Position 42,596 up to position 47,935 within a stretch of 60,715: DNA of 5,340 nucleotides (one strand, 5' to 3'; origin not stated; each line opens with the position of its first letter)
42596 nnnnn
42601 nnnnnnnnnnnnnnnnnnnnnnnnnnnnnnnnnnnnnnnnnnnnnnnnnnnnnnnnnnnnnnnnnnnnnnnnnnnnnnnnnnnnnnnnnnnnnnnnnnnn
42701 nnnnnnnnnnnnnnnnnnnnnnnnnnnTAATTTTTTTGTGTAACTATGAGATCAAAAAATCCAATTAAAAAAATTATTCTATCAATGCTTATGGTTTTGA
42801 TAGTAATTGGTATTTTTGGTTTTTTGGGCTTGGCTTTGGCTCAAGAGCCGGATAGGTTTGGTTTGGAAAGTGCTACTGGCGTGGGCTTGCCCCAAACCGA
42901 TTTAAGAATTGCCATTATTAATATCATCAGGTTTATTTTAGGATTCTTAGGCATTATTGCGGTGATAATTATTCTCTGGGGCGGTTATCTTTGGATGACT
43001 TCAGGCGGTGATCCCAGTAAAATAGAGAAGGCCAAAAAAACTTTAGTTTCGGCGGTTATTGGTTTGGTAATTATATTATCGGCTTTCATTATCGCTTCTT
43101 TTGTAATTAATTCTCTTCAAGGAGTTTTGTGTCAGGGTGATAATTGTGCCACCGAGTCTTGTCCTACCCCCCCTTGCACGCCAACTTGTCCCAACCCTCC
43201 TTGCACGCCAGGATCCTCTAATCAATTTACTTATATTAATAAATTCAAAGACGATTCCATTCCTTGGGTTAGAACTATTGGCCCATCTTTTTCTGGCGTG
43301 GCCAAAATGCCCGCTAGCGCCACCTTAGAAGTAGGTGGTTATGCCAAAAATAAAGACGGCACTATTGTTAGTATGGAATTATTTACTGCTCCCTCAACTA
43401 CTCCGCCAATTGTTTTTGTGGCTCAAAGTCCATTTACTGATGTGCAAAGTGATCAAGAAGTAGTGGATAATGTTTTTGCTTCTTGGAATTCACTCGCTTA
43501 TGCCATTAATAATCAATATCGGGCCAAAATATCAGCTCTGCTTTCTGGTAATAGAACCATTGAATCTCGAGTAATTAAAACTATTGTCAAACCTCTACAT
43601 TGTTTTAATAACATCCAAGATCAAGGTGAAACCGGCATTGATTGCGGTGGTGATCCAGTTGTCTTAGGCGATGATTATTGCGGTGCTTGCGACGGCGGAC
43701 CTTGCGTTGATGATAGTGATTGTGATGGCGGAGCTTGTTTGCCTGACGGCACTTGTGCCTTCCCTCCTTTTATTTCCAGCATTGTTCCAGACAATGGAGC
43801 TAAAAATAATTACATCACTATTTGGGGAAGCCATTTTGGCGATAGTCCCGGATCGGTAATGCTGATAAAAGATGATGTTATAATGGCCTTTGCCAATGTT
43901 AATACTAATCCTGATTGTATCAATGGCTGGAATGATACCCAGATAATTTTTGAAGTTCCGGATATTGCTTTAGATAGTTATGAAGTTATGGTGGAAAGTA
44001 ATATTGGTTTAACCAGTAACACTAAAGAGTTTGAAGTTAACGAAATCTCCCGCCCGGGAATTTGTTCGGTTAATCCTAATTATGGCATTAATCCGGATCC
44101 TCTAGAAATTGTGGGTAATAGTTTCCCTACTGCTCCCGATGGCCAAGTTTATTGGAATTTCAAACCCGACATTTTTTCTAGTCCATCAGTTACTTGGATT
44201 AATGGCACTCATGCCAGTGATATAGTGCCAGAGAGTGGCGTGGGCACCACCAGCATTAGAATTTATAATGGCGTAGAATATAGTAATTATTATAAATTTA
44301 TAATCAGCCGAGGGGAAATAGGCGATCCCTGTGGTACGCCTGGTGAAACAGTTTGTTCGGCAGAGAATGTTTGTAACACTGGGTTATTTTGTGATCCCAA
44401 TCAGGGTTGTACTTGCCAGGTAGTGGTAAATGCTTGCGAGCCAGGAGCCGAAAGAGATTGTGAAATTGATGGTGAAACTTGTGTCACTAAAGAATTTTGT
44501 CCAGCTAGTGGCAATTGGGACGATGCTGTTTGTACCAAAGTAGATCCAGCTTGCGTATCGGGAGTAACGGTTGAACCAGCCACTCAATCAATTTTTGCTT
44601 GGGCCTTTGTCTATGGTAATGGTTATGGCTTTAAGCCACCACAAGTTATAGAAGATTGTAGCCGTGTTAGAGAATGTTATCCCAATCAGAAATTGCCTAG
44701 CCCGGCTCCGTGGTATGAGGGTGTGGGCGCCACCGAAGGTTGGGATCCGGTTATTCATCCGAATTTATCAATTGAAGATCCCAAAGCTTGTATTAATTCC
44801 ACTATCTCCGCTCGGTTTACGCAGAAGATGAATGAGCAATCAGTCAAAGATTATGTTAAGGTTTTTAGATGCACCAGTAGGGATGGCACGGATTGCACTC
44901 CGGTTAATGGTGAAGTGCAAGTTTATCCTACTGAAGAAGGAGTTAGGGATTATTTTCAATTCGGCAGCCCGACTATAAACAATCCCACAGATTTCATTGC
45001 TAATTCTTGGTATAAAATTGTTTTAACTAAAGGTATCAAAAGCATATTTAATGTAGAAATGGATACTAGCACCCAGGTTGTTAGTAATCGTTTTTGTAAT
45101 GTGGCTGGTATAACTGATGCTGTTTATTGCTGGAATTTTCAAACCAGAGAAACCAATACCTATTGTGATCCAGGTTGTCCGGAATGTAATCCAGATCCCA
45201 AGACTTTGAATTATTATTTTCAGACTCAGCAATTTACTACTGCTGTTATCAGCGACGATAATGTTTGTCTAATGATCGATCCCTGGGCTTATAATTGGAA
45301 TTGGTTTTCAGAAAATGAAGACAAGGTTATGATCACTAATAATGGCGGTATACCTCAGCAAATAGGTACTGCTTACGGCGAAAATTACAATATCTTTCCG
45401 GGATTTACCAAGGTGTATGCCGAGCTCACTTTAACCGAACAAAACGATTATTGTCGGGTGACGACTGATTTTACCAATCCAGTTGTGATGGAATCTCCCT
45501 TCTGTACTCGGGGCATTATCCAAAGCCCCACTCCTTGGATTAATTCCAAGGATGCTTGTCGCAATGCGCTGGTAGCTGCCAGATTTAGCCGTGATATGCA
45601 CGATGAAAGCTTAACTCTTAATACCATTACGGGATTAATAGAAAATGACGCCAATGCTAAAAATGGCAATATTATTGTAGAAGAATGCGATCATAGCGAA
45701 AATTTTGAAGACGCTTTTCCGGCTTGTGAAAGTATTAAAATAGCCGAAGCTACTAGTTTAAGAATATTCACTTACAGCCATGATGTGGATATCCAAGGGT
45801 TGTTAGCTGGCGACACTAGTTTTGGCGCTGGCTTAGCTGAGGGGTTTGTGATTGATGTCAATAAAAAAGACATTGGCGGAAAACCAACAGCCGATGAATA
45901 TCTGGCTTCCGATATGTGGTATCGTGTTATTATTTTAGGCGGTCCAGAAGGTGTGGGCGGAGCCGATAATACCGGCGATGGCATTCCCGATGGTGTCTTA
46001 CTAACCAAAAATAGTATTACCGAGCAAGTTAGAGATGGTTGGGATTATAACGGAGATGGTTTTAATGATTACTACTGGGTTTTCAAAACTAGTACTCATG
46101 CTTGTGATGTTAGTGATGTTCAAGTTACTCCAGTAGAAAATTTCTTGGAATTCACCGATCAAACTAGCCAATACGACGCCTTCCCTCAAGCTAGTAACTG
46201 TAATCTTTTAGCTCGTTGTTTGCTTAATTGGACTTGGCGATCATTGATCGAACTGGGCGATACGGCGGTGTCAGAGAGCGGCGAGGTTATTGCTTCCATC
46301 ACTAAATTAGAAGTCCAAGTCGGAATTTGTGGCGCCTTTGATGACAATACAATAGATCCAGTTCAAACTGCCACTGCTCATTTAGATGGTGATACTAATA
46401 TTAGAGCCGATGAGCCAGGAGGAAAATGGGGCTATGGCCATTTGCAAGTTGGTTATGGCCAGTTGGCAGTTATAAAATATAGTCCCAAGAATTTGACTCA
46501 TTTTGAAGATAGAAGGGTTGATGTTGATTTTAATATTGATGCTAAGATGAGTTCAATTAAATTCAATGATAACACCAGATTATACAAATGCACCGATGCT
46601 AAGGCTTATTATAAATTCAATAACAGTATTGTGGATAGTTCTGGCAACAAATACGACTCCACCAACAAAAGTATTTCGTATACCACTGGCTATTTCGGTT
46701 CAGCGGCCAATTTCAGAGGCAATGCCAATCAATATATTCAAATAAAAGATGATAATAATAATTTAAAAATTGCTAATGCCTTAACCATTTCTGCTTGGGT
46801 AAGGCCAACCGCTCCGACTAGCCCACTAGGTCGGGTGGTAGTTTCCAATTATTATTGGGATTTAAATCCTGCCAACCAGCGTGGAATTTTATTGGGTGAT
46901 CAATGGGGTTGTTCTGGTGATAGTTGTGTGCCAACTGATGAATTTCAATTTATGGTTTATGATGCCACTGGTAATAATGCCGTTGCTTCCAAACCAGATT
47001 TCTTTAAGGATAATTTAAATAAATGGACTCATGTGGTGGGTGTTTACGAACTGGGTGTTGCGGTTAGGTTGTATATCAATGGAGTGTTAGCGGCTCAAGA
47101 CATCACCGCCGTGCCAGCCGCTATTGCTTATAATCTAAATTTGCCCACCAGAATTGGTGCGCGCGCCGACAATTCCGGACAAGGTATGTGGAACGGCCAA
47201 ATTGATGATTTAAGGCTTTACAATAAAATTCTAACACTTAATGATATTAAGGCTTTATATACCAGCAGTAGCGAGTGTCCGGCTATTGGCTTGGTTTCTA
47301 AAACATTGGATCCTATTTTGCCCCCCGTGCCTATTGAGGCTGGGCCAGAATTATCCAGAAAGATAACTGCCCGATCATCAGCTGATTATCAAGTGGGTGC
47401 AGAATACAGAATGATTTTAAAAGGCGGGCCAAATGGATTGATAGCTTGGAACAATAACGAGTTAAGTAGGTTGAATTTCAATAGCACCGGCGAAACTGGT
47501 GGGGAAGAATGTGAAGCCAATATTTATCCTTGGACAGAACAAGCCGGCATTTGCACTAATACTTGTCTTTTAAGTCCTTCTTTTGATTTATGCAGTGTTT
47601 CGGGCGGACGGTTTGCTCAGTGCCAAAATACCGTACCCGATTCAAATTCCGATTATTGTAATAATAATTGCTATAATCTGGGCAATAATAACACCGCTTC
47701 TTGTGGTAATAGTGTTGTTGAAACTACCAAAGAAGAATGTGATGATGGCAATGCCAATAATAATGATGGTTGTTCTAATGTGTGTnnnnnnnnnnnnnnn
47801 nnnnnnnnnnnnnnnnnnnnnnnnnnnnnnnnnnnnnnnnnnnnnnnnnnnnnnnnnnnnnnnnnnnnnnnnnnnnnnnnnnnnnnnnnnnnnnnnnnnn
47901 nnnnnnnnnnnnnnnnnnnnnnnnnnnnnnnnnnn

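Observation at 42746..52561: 3271-aa mosaic surface protein combining eukaryote-like adhesion modules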

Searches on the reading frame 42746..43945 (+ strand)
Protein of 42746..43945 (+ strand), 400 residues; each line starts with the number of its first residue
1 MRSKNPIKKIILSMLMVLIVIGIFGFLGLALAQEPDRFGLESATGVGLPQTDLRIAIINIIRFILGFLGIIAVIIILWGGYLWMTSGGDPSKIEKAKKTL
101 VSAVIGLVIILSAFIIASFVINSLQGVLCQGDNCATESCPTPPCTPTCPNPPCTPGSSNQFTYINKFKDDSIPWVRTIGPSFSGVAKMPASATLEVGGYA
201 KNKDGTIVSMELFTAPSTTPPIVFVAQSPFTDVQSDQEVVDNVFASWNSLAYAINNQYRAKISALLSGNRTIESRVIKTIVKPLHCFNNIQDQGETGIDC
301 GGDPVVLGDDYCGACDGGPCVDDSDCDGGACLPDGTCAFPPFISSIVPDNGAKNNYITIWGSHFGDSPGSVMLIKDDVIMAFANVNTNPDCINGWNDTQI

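Call 11: search_protein_families(library=pfam, proteins=[window:42746-43945:+], max_evalue=1)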
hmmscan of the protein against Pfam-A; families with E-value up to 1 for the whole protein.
window:42746-43945:+ (400 aa): 6 families
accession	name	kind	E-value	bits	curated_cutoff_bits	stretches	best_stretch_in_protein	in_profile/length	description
PF18895.5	T4SS_pilin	-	1.1e-11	45.1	26.6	1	59-120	11-71/71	Type IV secretion system pilin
PF04956.18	TrbC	-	8.5e-05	23.1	27.9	1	14-118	12-96/98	TrbC/VIRB2 pilin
PF01833.30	TIG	-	0.03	14.7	20.9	1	341-373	1-36/84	IPT/TIG domain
PF07895.16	DUF1673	-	0.033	14.5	30.4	1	8-121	58-140/204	Protein of unknown function (DUF1673)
PF05858.17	BIV_Env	-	0.5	8.9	20.8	1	16-74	108-166/548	Bovine immunodeficiency virus surface protein (SU)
PF04893.22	Yip1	-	0.51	10.6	28.6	1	11-114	67-171/173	Yip1 domain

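Call 25: search_protein_families(library=ncbifam, proteins=[window:42746-43945:+], max_evalue=0.1)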
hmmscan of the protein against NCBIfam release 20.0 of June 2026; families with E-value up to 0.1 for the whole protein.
window:42746-43945:+ (400 aa): 1 family
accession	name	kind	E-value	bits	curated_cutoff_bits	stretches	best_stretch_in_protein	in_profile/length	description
NF045849.1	ICE_MMCAP2_0565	equivalog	6.2e-09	35.4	40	1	61-123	17-79/80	Mbov_0395 family pilin-like conjugal transfer protein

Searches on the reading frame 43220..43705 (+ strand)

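Call 81: search_protein_families(library=pfam, proteins=[window:43220-43705:+], max_evalue=1)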
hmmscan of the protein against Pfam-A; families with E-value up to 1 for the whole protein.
window:43220-43705:+ (162 aa): 1 family
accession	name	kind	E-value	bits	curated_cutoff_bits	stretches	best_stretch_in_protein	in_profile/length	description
PF19321.4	KCTD18_C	-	0.26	11.3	27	1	17-129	163-270/309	BTB/POZ domain-containing protein KCTD18 C-terminus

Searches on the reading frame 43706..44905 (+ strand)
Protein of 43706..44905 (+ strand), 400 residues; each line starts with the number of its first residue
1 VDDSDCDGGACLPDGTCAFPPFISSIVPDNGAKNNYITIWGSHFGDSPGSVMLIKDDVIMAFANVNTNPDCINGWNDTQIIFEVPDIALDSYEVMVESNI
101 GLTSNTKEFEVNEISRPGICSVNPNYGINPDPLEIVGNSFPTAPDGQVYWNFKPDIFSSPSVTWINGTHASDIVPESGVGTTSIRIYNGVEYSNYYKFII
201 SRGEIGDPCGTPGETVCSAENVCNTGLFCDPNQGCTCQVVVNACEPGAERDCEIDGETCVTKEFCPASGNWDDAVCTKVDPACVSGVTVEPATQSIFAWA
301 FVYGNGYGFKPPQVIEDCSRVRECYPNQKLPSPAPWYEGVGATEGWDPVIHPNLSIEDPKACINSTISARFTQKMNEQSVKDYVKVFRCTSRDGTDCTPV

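Call 11: search_protein_families(library=pfam, proteins=[window:43706-44905:+], max_evalue=1)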
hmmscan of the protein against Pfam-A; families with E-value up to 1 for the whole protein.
window:43706-44905:+ (400 aa): 1 family
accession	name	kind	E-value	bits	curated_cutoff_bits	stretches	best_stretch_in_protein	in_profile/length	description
PF01833.30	TIG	-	0.00025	21.4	20.9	1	21-109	1-82/84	IPT/TIG domain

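Call 25: search_protein_families(library=ncbifam, proteins=[window:43706-44905:+], max_evalue=0.1)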
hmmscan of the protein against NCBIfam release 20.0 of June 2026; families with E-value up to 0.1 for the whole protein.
window:43706-44905:+ (400 aa): 0 families

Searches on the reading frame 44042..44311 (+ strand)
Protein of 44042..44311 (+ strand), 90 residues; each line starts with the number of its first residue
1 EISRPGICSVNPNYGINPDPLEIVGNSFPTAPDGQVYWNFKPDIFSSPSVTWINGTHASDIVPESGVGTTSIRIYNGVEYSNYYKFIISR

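Call 104: search_protein_families(library=pfam, alignment_id=A6, max_evalue=1)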
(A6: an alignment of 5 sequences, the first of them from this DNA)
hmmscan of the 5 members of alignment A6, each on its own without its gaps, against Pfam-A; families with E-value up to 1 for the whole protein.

A. member 1, seq(90 aa): 0 families

B. families by the number of members that match (of 5 scanned): 1 family
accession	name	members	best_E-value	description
PF01833.30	TIG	1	0.0065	IPT/TIG domain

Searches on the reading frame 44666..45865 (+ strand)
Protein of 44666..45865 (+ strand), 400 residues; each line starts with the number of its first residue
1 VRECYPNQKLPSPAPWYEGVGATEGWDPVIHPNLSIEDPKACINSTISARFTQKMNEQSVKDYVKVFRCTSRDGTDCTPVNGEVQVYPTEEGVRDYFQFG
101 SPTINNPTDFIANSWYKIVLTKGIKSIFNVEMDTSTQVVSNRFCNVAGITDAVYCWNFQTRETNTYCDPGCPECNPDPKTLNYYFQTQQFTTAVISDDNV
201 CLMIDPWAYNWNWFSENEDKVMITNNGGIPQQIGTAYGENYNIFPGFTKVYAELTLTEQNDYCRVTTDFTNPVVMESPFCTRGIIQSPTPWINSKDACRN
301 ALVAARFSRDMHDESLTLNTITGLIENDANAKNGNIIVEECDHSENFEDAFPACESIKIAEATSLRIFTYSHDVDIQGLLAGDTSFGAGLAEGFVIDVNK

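Call 11: search_protein_families(library=pfam, proteins=[window:44666-45865:+], max_evalue=1)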
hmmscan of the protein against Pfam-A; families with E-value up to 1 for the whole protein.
window:44666-45865:+ (400 aa): 1 family
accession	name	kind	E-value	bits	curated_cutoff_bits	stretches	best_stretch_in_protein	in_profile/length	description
PF13205.12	Big_5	-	0.001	20.2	23.6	1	42-128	20-91/105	Bacterial Ig-like domain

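Call 25: search_protein_families(library=ncbifam, proteins=[window:44666-45865:+], max_evalue=0.1)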
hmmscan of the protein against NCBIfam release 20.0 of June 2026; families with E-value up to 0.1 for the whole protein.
window:44666-45865:+ (400 aa): 0 families

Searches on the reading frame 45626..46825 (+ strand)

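Call 11: search_protein_families(library=pfam, proteins=[window:45626-46825:+], max_evalue=1)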
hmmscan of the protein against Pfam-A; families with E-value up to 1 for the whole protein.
window:45626-46825:+ (400 aa): 3 families
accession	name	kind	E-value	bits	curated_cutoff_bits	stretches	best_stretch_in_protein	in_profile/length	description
PF13385.13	Laminin_G_3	-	0.01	16.4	27.6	1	367-398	3-31/151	Concanavalin A-like lectin/glucanases superfamily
PF24092.1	DUF7373_C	-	0.019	15.6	27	1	285-347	23-86/146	Domain of unknown function (DUF7373) C-terminal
PF05629.16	Nanovirus_C8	-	0.036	14.6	25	0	152-172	6-26/154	Nanovirus component 8 (C8) protein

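Call 25: search_protein_families(library=ncbifam, proteins=[window:45626-46825:+], max_evalue=0.1)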
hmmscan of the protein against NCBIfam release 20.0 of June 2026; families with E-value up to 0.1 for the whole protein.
window:45626-46825:+ (400 aa): 0 families

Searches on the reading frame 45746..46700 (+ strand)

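Call 81: search_protein_families(library=pfam, proteins=[window:45746-46700:+], max_evalue=1)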
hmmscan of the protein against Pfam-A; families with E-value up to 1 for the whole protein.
window:45746-46700:+ (318 aa): 1 family
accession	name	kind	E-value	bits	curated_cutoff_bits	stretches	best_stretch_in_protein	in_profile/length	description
PF24092.1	DUF7373_C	-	0.014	16.1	27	1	245-306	23-85/146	Domain of unknown function (DUF7373) C-terminal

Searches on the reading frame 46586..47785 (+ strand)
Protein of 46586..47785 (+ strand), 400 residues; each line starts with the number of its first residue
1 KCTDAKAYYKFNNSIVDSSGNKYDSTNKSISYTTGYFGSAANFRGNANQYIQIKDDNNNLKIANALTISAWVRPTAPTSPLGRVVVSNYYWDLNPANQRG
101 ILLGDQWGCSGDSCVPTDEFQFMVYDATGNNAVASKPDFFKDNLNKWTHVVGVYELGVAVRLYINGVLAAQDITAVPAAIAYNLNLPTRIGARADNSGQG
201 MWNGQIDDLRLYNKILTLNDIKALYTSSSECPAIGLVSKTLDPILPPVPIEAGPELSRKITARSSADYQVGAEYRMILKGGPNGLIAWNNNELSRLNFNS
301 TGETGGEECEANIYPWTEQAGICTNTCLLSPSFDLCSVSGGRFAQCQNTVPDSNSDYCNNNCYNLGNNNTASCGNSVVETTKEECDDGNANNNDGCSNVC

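Call 11: search_protein_families(library=pfam, proteins=[window:46586-47785:+], max_evalue=1)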
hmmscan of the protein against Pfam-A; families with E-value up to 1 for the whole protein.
window:46586-47785:+ (400 aa): 4 families
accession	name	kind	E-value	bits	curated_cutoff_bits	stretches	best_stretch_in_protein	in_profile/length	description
PF13385.13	Laminin_G_3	-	2.8e-24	86.4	27.6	1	47-221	3-150/151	Concanavalin A-like lectin/glucanases superfamily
PF07953.20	Toxin_R_bind_N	-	0.0012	19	23.8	1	12-214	1-189/191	Clostridium neurotoxin, N-terminal receptor binding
PF12245.14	Big_3_2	-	0.072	13.7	23.3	0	5-29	93-117/122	Bacterial Ig-like domain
PF13948.11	DUF4215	-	0.17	12.6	27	1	358-400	4-46/47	Domain of unknown function (DUF4215)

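Call 25: search_protein_families(library=ncbifam, proteins=[window:46586-47785:+], max_evalue=0.1)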
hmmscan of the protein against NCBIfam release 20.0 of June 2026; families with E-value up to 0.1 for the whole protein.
window:46586-47785:+ (400 aa): 2 families
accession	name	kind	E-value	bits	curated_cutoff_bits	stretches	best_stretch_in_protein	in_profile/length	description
NF052521.1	TafC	equivalog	4.2e-11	42.6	410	1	38-230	192-365/373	TafC family fimbrial protein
TIGR02232.1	myxo_disulf_rpt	repeat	9.9e-08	31.7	20.8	1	372-400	3-30/38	cysteine-rich acidic repeat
